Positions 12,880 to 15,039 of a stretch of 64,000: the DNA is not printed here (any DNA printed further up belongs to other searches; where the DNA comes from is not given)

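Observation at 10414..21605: An 11-kb pyr/car operon with an embedded TPR lipoprotein and serial overlap coupling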

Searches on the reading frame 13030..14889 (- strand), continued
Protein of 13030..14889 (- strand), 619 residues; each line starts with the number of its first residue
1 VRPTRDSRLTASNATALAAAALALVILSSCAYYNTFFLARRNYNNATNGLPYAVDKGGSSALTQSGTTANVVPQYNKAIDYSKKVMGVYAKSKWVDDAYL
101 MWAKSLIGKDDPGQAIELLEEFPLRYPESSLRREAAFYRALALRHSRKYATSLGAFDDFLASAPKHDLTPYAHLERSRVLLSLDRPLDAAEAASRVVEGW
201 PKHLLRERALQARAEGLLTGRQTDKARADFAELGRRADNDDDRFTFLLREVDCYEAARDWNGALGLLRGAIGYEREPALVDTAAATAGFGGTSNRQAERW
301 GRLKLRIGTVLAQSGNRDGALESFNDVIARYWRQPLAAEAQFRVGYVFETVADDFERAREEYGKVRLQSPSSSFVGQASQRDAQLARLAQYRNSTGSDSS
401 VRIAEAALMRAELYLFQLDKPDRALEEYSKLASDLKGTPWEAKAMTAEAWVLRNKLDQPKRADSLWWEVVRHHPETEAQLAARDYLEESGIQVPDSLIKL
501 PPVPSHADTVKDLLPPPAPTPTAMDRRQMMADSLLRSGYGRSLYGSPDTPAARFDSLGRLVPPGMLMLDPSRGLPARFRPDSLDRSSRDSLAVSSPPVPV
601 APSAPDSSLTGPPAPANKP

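Call 63: search_protein_families(library=ncbifam, proteins=[P0190, P0211, P0175, P0184, P0169, P0171, P0141, P0153, P0164, P0136], max_evalue=1e-10)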
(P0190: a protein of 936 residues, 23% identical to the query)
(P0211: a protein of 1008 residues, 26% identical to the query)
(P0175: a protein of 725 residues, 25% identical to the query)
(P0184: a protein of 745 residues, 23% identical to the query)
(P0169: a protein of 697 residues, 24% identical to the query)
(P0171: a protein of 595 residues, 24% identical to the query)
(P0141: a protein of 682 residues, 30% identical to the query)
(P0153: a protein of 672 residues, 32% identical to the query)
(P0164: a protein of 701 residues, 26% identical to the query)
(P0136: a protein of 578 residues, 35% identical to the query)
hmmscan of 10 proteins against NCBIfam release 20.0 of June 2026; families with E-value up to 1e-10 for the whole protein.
P0190 (936 aa): 2 families
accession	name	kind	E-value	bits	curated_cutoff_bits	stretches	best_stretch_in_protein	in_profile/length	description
NF052312.1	T9SS_PorW_SprE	equivalog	1.7e-97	327.8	250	1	33-705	19-698/716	type IX secretion system periplasmic lipoprotein PorW/SprE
TIGR02795.1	tol_pal_ybgF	equivalog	4.2e-21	75.7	90.1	0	548-623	40-114/119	tol-pal system protein YbgF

P0211 (1008 aa): 3 families
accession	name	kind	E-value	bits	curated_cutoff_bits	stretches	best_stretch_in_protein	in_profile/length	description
NF052312.1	T9SS_PorW_SprE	equivalog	7.8e-85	286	250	1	27-745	3-709/716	type IX secretion system periplasmic lipoprotein PorW/SprE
TIGR02795.1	tol_pal_ybgF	equivalog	1.1e-19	71.2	90.1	0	575-654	41-119/119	tol-pal system protein YbgF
TIGR03302.1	OM_YfiO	subfamily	6.9e-12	45.4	81.4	0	570-656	29-115/239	outer membrane protein assembly factor BamD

P0175 (725 aa): 3 families
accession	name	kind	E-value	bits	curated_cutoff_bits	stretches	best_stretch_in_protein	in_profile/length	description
NF052312.1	T9SS_PorW_SprE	equivalog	8.3e-24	84.2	250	1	56-344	69-365/716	type IX secretion system periplasmic lipoprotein PorW/SprE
TIGR02795.1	tol_pal_ybgF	equivalog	4.7e-21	75.6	90.1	1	48-161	3-115/119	tol-pal system protein YbgF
TIGR03302.1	OM_YfiO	subfamily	3.5e-18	66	81.4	0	15-103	4-89/239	outer membrane protein assembly factor BamD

P0184 (745 aa): 4 families
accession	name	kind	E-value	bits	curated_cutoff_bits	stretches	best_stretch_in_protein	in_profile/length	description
NF052312.1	T9SS_PorW_SprE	equivalog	2.1e-34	119.2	250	1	7-276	25-317/716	type IX secretion system periplasmic lipoprotein PorW/SprE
TIGR02795.1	tol_pal_ybgF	equivalog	2.9e-22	79.5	90.1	0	139-238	3-102/119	tol-pal system protein YbgF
TIGR03302.1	OM_YfiO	subfamily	7.4e-21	74.7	81.4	0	133-276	28-142/239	outer membrane protein assembly factor BamD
TIGR02917.1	PEP_TPR_lipo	equivalog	5.4e-11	41.1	312.2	0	104-297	468-646/899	XrtA/PEP-CTERM system TPR-repeat protein PrsT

P0169 (697 aa): 4 families
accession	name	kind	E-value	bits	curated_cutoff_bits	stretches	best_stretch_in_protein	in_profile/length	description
TIGR02795.1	tol_pal_ybgF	equivalog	1.2e-43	148.5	90.1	0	541-629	33-119/119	tol-pal system protein YbgF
NF052312.1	T9SS_PorW_SprE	equivalog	5e-35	121.3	250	1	44-237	25-242/716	type IX secretion system periplasmic lipoprotein PorW/SprE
TIGR03302.1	OM_YfiO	subfamily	1.9e-19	70.1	81.4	0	29-150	3-120/239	outer membrane protein assembly factor BamD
NF008068.0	PRK10803.1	equivalog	2.1e-17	64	383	0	548-631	181-262/263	cell division protein CpoB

P0171 (595 aa): 4 families
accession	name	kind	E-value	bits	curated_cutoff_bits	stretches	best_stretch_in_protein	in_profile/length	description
TIGR02795.1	tol_pal_ybgF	equivalog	6.5e-37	126.8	90.1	0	524-594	43-112/119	tol-pal system protein YbgF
NF052312.1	T9SS_PorW_SprE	equivalog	2e-24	86.3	250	1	22-367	26-378/716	type IX secretion system periplasmic lipoprotein PorW/SprE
TIGR03302.1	OM_YfiO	subfamily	3e-24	85.8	81.4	0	133-216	33-117/239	outer membrane protein assembly factor BamD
NF008068.0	PRK10803.1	equivalog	1.9e-21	77.2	383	0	292-347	192-246/263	cell division protein CpoB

P0141 (682 aa): 4 families
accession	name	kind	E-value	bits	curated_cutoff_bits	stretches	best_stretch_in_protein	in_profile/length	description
TIGR02795.1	tol_pal_ybgF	equivalog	2.4e-49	166.9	90.1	2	197-294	12-109/119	tol-pal system protein YbgF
NF052312.1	T9SS_PorW_SprE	equivalog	7.5e-38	130.6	250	2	19-289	25-318/716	type IX secretion system periplasmic lipoprotein PorW/SprE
TIGR03302.1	OM_YfiO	subfamily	2.8e-33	115.4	81.4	1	5-125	4-120/239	outer membrane protein assembly factor BamD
NF008068.0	PRK10803.1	equivalog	5.1e-30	105.3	383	0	238-340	157-258/263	cell division protein CpoB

P0153 (672 aa): 5 families
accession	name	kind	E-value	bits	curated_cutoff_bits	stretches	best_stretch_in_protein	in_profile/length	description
TIGR02795.1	tol_pal_ybgF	equivalog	2.6e-44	150.6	90.1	2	47-137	13-103/119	tol-pal system protein YbgF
NF052312.1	T9SS_PorW_SprE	equivalog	1.1e-32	113.6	250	1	44-322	68-354/716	type IX secretion system periplasmic lipoprotein PorW/SprE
TIGR03302.1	OM_YfiO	subfamily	4.8e-29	101.5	81.4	0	2-123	2-120/239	outer membrane protein assembly factor BamD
NF008068.0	PRK10803.1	equivalog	4.1e-15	56.4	383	0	361-444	180-261/263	cell division protein CpoB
TIGR02917.1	PEP_TPR_lipo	equivalog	8.2e-13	47.1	312.2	1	57-291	588-803/899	XrtA/PEP-CTERM system TPR-repeat protein PrsT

P0164 (701 aa): 4 families
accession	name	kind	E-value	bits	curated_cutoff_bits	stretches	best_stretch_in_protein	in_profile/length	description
NF052312.1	T9SS_PorW_SprE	equivalog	1.8e-43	149.2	250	2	43-322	65-353/716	type IX secretion system periplasmic lipoprotein PorW/SprE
TIGR02795.1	tol_pal_ybgF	equivalog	4.8e-42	143.3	90.1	0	89-175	16-102/119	tol-pal system protein YbgF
TIGR03302.1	OM_YfiO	subfamily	1.6e-25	90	81.4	0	216-322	27-133/239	outer membrane protein assembly factor BamD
NF008068.0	PRK10803.1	equivalog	8.7e-15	55.4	383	0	272-327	156-210/263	cell division protein CpoB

P0136 (578 aa): 2 families
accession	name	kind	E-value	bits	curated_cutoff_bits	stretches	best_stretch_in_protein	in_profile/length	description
TIGR02795.1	tol_pal_ybgF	equivalog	3.3e-27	95.5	90.1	1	62-156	15-109/119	tol-pal system protein YbgF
NF052312.1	T9SS_PorW_SprE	equivalog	7.3e-14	51.4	250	0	366-451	537-621/716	type IX secretion system periplasmic lipoprotein PorW/SprE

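Call 64: find_encoding_contigs(protein=P0190, flank=8000, max_places=2)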
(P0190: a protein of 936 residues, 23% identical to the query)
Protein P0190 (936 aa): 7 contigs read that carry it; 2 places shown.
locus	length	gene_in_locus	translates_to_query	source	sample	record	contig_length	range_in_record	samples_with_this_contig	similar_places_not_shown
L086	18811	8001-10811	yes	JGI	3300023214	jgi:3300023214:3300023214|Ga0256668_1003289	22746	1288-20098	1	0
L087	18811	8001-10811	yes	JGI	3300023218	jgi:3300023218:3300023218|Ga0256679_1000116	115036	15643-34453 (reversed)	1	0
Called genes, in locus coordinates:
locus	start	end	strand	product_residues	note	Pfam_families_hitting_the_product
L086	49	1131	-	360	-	-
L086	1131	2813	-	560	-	PF12771:SusD-like_2, PF12741:SusD-like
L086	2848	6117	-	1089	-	PF13620:CarboxypepD_reg, PF13715:CarbopepD_reg_2, PF07715:Plug, PF00593:TonB_dep_Rec_b-barrel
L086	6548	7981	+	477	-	PF00224:PK, PF02887:PK_C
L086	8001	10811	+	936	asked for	PF07719:TPR_2 (faint), PF13174:TPR_6 (faint), PF13181:TPR_8 (faint), PF13424:TPR_12 (faint), PF13428:TPR_14 (faint), PF14559:TPR_19 (faint)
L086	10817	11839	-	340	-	PF01180:DHO_dh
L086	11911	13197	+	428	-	PF04715:, PF00425:Chorismate_bind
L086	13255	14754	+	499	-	PF07728:AAA_5 (faint)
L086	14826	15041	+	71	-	PF01197:Ribosomal_L31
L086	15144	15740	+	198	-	PF00753:Lactamase_B, PF19583:ODP, PF23023:Anti-Pycsar_Apyc1, PF12706:Lactamase_B_2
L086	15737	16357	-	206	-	PF07719:TPR_2 (faint)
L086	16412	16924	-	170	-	PF04390:LptE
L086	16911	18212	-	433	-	PF00158:Sigma54_activat, PF14532:Sigma54_activ_2, PF07724:AAA_2, PF07728:AAA_5, PF25601:AAA_lid_14, PF18024:HTH_50 (faint), PF02954:HTH_8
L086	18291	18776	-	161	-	PF12802:MarR_2 (weak), PF13404:HTH_AsnC-type, PF13412:HTH_24, PF01325:Fe_dep_repress (faint), PF13545:HTH_Crp_2 (faint), PF01037:AsnC_trans_reg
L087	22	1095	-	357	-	-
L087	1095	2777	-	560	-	PF12771:SusD-like_2, PF12741:SusD-like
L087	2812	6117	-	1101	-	PF13620:CarboxypepD_reg, PF13715:CarbopepD_reg_2, PF07715:Plug, PF00593:TonB_dep_Rec_b-barrel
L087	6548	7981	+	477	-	PF00224:PK, PF02887:PK_C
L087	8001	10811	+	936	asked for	PF07719:TPR_2 (faint), PF13174:TPR_6 (faint), PF13181:TPR_8 (faint), PF13424:TPR_12 (faint), PF13428:TPR_14 (faint), PF14559:TPR_19 (faint)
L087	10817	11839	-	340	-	PF01180:DHO_dh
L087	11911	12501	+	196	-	PF04715:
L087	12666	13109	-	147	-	-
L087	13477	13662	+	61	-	-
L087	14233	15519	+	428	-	PF04715:, PF00425:Chorismate_bind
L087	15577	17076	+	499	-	PF07728:AAA_5 (faint)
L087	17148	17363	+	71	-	PF01197:Ribosomal_L31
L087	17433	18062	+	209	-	PF23023:Anti-Pycsar_Apyc1, PF00753:Lactamase_B, PF19583:ODP, PF12706:Lactamase_B_2 (weak)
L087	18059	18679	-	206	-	PF07719:TPR_2 (faint)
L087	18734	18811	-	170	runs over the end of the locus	PF04390:LptE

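Call 65: find_encoding_contigs(protein=P0211, flank=8000, max_places=1)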
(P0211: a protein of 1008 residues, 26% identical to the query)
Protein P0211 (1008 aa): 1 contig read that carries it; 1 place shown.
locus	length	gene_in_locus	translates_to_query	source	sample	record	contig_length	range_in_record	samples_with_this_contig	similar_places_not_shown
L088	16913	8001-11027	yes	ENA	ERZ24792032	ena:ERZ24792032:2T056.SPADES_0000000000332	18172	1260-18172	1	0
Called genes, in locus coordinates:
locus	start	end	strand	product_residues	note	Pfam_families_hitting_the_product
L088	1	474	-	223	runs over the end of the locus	PF13620:CarboxypepD_reg, PF13715:CarbopepD_reg_2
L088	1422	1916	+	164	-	PF03073:TspO_MBR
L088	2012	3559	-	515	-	PF01073:3Beta_HSD (weak), PF01370:Epimerase, PF05368:NmrA, PF13460:NAD_binding_10, PF11066:DUF2867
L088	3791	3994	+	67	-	-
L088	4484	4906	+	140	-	-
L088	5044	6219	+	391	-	PF02163:Peptidase_M50, PF00571:CBS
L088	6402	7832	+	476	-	PF00224:PK, PF02887:PK_C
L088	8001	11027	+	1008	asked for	PF00515:TPR_1 (faint), PF07719:TPR_2 (faint), PF12895:ANAPC3 (faint), PF13181:TPR_8 (faint), PF09976:TPR_21 (weak), PF13424:TPR_12 (weak), PF13432:TPR_16 (weak), PF14559:TPR_19 (weak), +2 more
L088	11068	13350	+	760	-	PF00004:AAA, PF07728:AAA_5 (faint), PF17862:AAA_lid_3, PF01434:Peptidase_M41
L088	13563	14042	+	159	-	PF00164:Ribosom_S12_S23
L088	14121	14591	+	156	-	PF00177:Ribosomal_S7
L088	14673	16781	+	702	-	PF00009:GTP_EFTU, PF03144:GTP_EFTU_D2, PF22042:EF-G_D2, PF14492:EFG_III, PF16658:RF3_C, PF03764:EFG_IV, PF00679:EFG_C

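Call 67: find_related_loci(query=A5, collection=metagenome_contigs, flank=6000)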
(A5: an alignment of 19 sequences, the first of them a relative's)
Query A5 (777 aa) in metagenome_contigs; peptide patterns used: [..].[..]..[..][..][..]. (x = any residue, [..] = any of these).
600 stretches matched a pattern (row limit reached: there are more); 574 encode a relative of the query (tblastn E <= 1e-3); the best 80 are kept; 80 distinct loci.
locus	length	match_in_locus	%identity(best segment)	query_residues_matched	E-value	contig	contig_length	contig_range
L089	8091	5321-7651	67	1-777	0e+0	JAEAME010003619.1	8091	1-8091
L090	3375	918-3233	68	1-777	0e+0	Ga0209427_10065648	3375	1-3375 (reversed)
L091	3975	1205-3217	35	9-712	6e-118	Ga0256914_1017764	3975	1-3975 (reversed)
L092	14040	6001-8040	32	8-745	4e-114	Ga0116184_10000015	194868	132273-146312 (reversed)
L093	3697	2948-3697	70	1-343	2e-114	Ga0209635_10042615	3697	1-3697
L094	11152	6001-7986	32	7-709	2e-101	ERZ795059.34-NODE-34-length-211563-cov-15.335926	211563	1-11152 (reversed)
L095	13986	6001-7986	32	7-709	2e-101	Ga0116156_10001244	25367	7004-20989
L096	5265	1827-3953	30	7-752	3e-96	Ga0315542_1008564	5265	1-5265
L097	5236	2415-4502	29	3-743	2e-86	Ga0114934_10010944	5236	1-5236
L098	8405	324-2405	28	6-755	1e-83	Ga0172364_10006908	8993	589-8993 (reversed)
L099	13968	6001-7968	39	8-709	1e-82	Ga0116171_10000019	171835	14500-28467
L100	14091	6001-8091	30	8-739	2e-82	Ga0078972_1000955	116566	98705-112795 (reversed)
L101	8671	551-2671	39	9-749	2e-79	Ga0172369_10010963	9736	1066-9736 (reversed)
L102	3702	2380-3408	40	19-377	2e-78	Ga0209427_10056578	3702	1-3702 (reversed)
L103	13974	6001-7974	32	20-711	6e-108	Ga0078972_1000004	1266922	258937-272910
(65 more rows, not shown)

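Call 78: find_homologous_proteins(query=P0190, max_evalue=1e-10)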
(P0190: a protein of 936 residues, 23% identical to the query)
Query P0190 (936 aa): 830 proteins with E <= 1e-10 among 8000 candidates; the best 120 are listed.
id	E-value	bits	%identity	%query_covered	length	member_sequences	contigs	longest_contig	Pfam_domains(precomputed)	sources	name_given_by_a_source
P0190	0.0e+0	2093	100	100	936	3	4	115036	PF14559.13,PF13424.13,PF13428.13,PF13181.13,PF07719.24,PF13174.13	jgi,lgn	-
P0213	0.0e+0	1558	74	100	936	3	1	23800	PF14559.13,PF13424.13,PF13428.13,PF13174.13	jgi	-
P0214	0.0e+0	1169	58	99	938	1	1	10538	PF14559.13,PF17874.8,PF13424.13,PF13428.13,PF13181.13,PF07719.24,PF13174.13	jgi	-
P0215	1.7e-256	872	46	98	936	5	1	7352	PF13424.13,PF13432.13,PF13181.13,PF13174.13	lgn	-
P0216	3.0e-256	871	46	97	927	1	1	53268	PF14559.13,PF13424.13,PF13432.13,PF13428.13,PF13181.13,PF13174.13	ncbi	-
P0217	2.9e-254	865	46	99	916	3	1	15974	PF14559.13,PF13424.13,PF13432.13,PF13428.13,PF13174.13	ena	-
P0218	2.2e-249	849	46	99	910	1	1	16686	PF14559.13,PF13428.13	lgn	-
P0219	1.7e-237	809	43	98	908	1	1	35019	PF14559.13,PF13525.13,PF13424.13,PF13432.13,PF13428.13,PF13181.13,PF07719.24,PF13174.13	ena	-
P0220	1.4e-235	803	43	98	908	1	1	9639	PF14559.13,PF13424.13,PF13432.13,PF13428.13,PF13181.13,PF07719.24,PF13174.13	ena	-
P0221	3.6e-234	798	43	98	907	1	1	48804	PF13424.13,PF13432.13,PF13428.13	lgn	-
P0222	6.1e-234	797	43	98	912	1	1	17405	PF13424.13,PF13428.13,PF13174.13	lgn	-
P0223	2.8e-232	792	43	98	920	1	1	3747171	PF14559.13,PF00515.35,PF13424.13,PF13432.13,PF13428.13,PF13181.13,PF07719.24,PF13174.13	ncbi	-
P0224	6.5e-231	787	43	98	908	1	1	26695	PF14559.13,PF13424.13,PF13432.13,PF13428.13,PF13181.13,PF07719.24,PF13174.13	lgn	-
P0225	5.5e-230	784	43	98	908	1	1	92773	PF14559.13,PF13525.13,PF13424.13,PF13432.13,PF13428.13,PF13181.13,PF07719.24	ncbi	ncbi:MAG: hypothetical protein ACMZ7B_03580 [Balneola sp.]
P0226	7.5e-230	784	43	98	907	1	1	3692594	PF13424.13,PF13432.13,PF13428.13,PF13181.13,PF07719.24,PF13174.13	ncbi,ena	-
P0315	3.6e-205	702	39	98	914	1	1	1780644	PF13424.13,PF13432.13,PF13428.13,PF13181.13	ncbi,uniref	ncbi:tetratricopeptide repeat protein [Balneola sp. MJW-20]|uniref:type IX secretion system periplas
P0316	1.1e-204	701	42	73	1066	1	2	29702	PF14559.13,PF03544.20,PF00515.35,PF13424.13,PF13176.13,PF13432.13,PF13181.13,PF13174.13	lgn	-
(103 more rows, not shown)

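Call 79: find_encoding_contigs(protein=P0315, flank=5000, max_places=1)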
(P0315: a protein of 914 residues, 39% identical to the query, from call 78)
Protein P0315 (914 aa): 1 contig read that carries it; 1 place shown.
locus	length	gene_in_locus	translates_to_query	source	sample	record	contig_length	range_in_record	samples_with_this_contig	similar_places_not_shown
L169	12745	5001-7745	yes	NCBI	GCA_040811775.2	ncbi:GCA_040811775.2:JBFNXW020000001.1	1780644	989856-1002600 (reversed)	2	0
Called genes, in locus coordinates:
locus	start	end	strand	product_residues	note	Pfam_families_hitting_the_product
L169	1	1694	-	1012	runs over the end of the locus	PF13620:CarboxypepD_reg, PF13715:CarbopepD_reg_2, PF07715:Plug, PF00593:TonB_dep_Rec_b-barrel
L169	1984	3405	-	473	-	PF20094:GWxTD_dom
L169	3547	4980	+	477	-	PF00224:PK, PF02887:PK_C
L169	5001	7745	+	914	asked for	PF13424:TPR_12 (faint), PF13181:TPR_8 (faint), PF13428:TPR_14 (faint), PF13432:TPR_16 (faint)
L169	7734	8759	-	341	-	PF01180:DHO_dh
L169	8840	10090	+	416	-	PF04715:, PF00425:Chorismate_bind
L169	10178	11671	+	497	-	-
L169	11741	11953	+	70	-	PF01197:Ribosomal_L31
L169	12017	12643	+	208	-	PF23023:Anti-Pycsar_Apyc1 (weak), PF00753:Lactamase_B, PF12706:Lactamase_B_2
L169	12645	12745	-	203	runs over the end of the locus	PF07719:TPR_2 (faint)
